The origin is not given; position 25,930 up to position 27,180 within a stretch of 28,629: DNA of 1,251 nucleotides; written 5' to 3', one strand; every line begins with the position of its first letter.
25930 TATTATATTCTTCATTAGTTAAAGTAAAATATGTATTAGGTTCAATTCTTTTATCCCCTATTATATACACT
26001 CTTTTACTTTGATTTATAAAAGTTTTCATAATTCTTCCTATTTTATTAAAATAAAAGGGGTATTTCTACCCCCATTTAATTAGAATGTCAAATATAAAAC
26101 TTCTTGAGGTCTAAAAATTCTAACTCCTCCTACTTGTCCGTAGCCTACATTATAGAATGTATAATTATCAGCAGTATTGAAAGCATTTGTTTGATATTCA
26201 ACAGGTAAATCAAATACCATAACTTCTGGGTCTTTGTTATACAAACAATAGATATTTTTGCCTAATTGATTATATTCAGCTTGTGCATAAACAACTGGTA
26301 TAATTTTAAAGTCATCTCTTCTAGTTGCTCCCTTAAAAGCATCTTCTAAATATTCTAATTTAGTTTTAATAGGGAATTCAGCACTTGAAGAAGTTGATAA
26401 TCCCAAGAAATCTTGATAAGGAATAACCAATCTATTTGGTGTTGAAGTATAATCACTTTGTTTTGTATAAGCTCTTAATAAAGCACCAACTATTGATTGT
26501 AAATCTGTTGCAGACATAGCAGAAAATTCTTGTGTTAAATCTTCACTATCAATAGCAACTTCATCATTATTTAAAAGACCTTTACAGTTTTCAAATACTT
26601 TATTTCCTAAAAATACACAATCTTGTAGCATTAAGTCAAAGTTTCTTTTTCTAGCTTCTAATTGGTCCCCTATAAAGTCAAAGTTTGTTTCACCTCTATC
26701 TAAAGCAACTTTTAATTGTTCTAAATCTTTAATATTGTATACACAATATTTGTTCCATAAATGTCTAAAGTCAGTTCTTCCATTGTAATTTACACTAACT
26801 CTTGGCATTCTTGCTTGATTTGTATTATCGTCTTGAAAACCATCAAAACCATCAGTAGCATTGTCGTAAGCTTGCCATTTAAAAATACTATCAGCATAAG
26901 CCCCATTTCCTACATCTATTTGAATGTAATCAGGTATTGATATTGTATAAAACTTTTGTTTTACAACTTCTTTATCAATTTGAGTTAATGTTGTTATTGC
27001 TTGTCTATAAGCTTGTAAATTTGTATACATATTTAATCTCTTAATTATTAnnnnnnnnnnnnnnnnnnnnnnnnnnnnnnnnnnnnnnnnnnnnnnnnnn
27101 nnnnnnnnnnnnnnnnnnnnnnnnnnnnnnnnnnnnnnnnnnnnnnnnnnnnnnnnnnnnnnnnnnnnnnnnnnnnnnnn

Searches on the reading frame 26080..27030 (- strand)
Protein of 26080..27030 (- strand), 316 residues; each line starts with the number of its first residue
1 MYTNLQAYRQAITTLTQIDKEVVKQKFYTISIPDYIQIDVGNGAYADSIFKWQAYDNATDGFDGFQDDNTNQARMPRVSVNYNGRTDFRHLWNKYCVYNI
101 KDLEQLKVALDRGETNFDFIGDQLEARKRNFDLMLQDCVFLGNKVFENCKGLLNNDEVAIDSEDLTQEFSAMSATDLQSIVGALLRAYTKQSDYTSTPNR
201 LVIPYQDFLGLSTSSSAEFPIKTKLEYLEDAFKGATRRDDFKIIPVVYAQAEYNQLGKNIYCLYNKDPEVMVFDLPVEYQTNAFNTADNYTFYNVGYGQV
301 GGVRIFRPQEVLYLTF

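Call 10: search_protein_families(library=pfam, proteins=[window:26080-27030:-])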
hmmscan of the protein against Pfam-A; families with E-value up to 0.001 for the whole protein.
window:26080-27030:- (316 aa): 1 family
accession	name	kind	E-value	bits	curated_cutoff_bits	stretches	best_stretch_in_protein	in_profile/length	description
PF09950.15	Major_capside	-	2e-17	63.8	26.8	1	72-314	10-248/251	Major capsid protein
